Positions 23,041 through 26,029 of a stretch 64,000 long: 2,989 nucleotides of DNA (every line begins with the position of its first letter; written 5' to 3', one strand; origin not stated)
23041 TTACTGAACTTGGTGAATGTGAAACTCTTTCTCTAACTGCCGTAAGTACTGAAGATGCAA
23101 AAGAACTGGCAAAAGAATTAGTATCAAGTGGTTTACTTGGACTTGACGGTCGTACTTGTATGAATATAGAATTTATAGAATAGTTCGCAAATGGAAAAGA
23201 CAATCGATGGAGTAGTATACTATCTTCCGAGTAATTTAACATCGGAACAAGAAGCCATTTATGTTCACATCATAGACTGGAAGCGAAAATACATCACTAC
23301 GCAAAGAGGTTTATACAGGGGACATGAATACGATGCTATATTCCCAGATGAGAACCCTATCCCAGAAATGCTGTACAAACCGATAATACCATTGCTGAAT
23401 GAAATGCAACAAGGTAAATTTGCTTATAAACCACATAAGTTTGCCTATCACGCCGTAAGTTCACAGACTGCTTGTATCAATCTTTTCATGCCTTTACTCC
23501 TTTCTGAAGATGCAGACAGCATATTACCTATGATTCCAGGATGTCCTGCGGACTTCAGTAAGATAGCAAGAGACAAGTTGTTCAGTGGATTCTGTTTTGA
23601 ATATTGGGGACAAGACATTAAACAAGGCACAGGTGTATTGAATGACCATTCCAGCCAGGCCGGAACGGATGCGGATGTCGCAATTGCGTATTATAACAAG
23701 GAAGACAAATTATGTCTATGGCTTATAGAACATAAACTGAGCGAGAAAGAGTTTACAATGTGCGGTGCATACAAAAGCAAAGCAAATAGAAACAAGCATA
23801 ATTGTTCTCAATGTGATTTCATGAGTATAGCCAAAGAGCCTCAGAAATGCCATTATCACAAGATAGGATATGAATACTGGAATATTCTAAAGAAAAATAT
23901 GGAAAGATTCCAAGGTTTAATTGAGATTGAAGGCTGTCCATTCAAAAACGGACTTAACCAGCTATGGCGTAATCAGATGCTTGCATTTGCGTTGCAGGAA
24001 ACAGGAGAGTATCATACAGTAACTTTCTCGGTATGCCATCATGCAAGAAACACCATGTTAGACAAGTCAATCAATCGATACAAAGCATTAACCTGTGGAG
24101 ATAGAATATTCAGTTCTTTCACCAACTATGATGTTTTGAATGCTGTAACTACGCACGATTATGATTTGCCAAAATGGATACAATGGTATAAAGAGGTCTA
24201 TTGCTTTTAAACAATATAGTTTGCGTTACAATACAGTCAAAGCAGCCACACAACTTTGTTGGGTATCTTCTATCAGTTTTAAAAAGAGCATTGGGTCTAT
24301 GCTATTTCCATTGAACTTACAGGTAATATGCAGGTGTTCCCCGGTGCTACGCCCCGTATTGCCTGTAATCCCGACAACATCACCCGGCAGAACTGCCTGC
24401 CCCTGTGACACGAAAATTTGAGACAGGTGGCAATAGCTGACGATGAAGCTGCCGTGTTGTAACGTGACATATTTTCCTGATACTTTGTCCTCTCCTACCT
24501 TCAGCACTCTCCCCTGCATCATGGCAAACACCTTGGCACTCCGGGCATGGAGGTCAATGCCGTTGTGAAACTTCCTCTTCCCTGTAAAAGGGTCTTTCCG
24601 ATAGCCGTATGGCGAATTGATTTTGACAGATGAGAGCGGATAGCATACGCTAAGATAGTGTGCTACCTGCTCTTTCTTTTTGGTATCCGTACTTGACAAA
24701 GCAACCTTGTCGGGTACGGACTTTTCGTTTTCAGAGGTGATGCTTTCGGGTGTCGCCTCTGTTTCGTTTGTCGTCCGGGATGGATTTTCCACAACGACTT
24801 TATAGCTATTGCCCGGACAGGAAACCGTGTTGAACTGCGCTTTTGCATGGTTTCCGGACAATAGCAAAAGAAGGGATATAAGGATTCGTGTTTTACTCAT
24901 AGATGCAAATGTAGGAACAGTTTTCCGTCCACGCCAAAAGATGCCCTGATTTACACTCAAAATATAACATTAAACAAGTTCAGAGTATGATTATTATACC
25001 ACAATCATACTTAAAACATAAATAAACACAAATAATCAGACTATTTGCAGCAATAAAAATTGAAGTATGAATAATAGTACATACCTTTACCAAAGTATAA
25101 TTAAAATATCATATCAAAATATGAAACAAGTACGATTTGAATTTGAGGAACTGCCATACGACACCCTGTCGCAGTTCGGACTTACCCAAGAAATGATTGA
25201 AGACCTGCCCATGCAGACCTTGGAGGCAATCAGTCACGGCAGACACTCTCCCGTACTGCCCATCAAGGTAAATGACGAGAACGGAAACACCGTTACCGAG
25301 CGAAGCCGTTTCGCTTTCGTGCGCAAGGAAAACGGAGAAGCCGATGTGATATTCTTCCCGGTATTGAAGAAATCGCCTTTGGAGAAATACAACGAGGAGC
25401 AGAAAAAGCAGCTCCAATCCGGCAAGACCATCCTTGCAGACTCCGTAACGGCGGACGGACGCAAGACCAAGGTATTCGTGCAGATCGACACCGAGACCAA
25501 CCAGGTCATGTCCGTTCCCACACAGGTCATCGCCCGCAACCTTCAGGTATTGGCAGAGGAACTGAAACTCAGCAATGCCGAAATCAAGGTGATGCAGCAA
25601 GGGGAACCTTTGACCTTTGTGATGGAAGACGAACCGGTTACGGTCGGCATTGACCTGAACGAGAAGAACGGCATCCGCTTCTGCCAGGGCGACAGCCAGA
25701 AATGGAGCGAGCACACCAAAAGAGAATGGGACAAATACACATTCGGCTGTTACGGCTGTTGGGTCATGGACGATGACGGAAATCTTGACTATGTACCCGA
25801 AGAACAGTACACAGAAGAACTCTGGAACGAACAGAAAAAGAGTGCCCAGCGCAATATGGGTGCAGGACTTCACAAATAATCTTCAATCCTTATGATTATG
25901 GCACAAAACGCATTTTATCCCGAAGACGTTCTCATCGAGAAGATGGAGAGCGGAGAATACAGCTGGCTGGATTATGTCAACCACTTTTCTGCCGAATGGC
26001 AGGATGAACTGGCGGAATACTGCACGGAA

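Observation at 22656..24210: Unassigned two-gene module: zinc-ribbon protein plus PD-(D/E)XK nuclease-like protein with a Cys/His-rich insert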

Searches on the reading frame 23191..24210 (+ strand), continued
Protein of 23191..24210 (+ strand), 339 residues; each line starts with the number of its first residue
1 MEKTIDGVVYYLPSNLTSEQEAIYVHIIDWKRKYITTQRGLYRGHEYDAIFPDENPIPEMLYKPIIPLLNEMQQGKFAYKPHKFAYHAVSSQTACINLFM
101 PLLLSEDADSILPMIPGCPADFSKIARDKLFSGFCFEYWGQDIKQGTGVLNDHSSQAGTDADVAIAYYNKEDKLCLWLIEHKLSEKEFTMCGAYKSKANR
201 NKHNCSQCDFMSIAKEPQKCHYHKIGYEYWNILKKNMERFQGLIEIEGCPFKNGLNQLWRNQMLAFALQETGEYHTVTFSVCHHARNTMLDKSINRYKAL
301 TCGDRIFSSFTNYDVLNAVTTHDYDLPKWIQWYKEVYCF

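Call 66: list_cluster_members(proteins=[P0015, P0010, P0064, P0110, P0113, P0160, P0164, P0141])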
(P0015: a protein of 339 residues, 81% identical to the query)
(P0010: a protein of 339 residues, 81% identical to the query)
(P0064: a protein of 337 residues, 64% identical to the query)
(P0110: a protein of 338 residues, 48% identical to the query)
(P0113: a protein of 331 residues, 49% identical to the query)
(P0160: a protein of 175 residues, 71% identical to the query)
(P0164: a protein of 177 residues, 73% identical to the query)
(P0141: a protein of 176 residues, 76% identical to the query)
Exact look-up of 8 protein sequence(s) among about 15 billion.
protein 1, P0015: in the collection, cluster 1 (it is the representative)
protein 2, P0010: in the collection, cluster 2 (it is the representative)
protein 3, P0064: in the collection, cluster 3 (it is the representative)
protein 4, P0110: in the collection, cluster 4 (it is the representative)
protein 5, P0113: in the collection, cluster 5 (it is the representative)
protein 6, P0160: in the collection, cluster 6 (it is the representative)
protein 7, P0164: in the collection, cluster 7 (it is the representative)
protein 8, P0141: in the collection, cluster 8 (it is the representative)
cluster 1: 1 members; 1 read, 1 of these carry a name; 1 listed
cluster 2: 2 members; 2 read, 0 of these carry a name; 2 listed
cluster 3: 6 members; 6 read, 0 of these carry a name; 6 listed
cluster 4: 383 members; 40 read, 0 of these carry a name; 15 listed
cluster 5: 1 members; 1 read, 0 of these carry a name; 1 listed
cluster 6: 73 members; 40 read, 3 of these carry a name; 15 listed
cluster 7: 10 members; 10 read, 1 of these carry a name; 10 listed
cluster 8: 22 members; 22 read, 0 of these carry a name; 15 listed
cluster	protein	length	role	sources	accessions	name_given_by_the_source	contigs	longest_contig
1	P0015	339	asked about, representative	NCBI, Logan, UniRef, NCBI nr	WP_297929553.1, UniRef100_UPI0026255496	hypothetical protein [uncultured Coprobacter sp.] | PGN_0703 family putative restriction endonuclease n=1 Tax=uncultured Coprobacter sp. ...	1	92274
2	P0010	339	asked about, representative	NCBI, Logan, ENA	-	-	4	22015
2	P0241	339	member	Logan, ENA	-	-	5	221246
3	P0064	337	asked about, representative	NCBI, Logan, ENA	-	-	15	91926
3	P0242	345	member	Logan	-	-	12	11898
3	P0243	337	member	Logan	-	-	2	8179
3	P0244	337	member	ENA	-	-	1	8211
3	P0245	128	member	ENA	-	-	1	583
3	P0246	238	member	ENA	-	-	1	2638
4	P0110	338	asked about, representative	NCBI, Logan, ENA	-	-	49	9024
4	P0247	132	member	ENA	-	-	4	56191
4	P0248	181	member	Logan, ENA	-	-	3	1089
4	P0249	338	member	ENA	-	-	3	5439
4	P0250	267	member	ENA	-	-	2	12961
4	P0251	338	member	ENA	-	-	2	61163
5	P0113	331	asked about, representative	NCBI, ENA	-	-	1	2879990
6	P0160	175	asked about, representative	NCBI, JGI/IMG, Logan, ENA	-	-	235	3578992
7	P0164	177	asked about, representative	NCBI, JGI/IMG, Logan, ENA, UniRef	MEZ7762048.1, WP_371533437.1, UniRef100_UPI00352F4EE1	hypothetical protein O3689_02240 [Prevotella nigrescens] | hypothetical protein bacD2_21992 | hypothetical protein n=1 Tax=Prevotella nigrescens TaxID=28133 RepID=UPI00352F4EE1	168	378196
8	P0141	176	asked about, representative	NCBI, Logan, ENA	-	-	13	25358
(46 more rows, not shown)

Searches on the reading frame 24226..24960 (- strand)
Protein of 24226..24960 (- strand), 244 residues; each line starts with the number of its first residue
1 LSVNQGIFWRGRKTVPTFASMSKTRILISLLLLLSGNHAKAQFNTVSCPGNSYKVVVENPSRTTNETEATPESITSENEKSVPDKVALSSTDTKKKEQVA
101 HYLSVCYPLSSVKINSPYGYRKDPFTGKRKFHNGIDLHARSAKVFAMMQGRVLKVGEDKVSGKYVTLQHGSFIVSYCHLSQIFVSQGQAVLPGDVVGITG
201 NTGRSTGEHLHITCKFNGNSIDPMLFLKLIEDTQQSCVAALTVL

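Call 3: search_protein_families(library=pfam, proteins=[window:24226-24960:-], max_evalue=1)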
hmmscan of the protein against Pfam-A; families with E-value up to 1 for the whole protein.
window:24226-24960:- (244 aa): 1 family
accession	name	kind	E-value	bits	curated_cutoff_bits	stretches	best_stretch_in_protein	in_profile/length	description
PF01551.29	Peptidase_M23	-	6.5e-24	84.4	28.7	1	130-223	1-96/96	Peptidase family M23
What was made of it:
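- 24226..24960 (-): M23 peptidase gene, the first backbone gene to the right of the island. It is convergent with NU. Pfam Peptidase_M23 E = 6.5e-24 (call 3).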

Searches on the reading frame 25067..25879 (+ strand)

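Call 53: search_protein_families(library=pfam, proteins=[window:25067-25879:+], max_evalue=0.00001)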
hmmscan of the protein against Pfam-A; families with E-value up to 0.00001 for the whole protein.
window:25067-25879:+ (270 aa): 1 family
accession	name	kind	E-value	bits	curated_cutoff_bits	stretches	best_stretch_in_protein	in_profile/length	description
PF13351.11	DUF4099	-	2.2e-14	53.9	22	1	25-107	2-81/82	Protein of unknown function (DUF4099)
